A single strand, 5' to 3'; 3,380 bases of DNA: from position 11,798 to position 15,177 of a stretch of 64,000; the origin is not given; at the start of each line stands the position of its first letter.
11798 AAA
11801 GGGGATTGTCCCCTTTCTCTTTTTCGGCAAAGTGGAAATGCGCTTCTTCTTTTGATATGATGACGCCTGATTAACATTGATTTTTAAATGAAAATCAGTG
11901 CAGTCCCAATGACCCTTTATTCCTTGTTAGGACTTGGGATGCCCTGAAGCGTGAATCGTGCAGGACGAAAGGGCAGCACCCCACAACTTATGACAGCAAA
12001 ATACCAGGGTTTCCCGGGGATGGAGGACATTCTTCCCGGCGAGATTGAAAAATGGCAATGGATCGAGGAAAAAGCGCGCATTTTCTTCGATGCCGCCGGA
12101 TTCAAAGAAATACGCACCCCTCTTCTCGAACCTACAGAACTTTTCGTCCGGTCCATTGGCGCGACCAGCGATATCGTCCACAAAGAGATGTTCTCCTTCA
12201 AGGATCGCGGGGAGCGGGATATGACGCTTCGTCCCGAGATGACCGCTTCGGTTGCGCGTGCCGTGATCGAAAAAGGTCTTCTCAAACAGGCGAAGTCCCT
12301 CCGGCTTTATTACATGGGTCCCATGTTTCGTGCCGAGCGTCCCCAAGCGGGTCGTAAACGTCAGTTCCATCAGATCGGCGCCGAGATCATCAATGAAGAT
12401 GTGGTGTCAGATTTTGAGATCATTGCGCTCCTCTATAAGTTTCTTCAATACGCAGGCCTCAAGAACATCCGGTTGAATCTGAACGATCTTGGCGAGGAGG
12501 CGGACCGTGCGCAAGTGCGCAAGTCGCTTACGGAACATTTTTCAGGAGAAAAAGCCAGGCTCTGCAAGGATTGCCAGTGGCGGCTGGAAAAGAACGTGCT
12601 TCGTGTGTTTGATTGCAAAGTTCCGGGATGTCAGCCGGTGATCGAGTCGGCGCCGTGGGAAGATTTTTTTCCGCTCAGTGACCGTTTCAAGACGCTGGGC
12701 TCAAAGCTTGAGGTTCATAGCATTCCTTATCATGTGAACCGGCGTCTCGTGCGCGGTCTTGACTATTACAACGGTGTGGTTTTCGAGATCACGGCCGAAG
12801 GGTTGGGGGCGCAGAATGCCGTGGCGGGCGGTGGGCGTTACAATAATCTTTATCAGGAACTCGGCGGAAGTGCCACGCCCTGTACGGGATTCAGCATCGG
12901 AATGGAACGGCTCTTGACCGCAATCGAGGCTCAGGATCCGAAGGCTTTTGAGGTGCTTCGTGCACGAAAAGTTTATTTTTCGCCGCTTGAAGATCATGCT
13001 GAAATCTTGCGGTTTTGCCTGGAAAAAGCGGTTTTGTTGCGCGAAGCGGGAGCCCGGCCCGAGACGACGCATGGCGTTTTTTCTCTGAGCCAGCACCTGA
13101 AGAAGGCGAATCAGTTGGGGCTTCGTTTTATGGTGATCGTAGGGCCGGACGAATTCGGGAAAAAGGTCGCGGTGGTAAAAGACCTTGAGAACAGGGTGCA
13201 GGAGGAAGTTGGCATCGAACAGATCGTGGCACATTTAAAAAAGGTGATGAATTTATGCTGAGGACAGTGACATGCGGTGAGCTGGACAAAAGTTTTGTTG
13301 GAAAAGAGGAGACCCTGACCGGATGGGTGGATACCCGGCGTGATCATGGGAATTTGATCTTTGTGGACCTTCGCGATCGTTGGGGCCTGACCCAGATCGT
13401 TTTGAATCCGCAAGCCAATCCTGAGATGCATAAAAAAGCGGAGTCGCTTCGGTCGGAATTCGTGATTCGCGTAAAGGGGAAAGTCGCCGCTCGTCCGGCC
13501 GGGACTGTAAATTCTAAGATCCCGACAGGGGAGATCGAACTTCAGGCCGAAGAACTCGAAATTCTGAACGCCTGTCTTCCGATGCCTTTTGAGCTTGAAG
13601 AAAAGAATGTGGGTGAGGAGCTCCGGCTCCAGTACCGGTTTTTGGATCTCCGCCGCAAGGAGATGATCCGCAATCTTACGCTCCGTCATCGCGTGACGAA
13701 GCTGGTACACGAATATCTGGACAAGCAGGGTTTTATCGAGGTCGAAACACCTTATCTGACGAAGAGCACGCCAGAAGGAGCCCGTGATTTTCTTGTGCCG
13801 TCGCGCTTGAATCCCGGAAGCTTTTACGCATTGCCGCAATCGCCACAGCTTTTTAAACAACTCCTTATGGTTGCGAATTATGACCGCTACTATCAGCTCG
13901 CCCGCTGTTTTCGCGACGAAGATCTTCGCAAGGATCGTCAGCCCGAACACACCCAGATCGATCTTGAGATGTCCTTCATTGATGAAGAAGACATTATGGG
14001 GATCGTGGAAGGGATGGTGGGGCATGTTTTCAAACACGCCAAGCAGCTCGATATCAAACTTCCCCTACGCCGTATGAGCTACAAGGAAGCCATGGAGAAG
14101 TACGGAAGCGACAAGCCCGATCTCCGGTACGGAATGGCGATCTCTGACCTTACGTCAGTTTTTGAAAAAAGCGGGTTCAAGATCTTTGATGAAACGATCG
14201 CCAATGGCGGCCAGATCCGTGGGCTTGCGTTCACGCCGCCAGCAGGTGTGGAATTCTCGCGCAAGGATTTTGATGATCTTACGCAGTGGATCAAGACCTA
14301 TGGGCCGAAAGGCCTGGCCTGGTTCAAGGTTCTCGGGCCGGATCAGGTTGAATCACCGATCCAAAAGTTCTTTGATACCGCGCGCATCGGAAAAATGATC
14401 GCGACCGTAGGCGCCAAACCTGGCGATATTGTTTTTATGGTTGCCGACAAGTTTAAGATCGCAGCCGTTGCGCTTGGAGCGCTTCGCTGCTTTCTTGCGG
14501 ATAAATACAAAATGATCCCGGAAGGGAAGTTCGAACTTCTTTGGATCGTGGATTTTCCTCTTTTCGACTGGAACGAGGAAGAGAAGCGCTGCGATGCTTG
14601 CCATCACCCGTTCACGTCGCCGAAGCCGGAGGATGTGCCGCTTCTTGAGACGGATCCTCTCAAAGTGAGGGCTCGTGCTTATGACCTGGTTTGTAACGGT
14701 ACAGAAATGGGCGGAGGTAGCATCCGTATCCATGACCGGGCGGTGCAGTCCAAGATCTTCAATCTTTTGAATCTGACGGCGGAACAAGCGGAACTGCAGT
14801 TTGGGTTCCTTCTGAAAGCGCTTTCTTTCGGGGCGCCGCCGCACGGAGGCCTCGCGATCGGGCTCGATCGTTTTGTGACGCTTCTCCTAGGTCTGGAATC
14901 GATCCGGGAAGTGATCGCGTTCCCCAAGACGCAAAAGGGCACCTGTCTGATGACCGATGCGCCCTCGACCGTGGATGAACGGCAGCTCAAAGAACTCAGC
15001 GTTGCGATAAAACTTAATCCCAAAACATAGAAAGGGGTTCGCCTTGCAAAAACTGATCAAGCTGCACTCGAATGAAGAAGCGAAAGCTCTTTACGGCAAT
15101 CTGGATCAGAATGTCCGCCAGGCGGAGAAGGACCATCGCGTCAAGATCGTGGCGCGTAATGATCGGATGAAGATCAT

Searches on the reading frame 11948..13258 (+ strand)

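Call 75: search_protein_families(library=pfam, proteins=[window:11948-13258:+], max_evalue=0.00001)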
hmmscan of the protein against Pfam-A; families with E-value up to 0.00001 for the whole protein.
window:11948-13258:+ (437 aa): 5 families
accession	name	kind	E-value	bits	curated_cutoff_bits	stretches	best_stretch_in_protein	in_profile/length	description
PF13393.11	tRNA-synt_His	-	4.4e-52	177.7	25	1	24-322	1-308/308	Histidyl-tRNA synthetase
PF00587.30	tRNA-synt_2b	-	2.7e-15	57.3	29.3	1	82-327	1-176/179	tRNA synthetase class II core domain (G, H, P, S and T)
PF03129.25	HGTP_anticodon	-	1.5e-09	38.3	21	1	341-432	1-93/94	Anticodon binding domain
PF00152.25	tRNA-synt_2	-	3.1e-07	30.2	25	0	41-169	30-140/308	tRNA synthetases class II (D, K and N)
PF01409.25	tRNA-synt_2d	-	3.9e-07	30.2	19.8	1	27-176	10-162/246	tRNA synthetases class II core domain (F)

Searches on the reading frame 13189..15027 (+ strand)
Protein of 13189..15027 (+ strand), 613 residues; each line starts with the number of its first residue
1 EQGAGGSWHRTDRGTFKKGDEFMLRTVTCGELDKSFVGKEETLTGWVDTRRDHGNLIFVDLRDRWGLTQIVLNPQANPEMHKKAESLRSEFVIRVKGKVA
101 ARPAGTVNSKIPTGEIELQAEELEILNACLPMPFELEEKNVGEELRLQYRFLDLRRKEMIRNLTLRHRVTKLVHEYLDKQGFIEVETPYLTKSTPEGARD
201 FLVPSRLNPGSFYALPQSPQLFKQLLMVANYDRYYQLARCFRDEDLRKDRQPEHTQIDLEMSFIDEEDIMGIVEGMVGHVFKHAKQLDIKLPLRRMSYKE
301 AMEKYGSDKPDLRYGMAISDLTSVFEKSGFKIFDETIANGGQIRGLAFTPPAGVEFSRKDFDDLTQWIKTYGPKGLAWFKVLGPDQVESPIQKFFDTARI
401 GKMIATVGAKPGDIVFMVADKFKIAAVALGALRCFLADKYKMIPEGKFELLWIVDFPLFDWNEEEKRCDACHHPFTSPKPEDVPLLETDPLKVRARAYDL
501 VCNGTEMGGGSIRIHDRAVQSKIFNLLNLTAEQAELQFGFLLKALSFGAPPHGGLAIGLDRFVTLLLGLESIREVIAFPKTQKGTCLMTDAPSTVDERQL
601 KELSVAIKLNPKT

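Call 75: search_protein_families(library=pfam, proteins=[window:13189-15027:+], max_evalue=0.00001)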
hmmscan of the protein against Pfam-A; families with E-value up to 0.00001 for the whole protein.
window:13189-15027:+ (613 aa): 3 families
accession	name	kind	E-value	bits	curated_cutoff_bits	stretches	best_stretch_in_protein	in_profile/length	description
PF00152.25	tRNA-synt_2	-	2.5e-121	404.9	25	1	143-582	2-308/308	tRNA synthetases class II (D, K and N)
PF02938.19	GAD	-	8.6e-20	71.2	23.4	1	333-429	1-95/95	GAD domain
PF01336.31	tRNA_anti-codon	-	8.4e-17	61.3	27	1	42-126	2-75/75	OB-fold nucleic acid binding domain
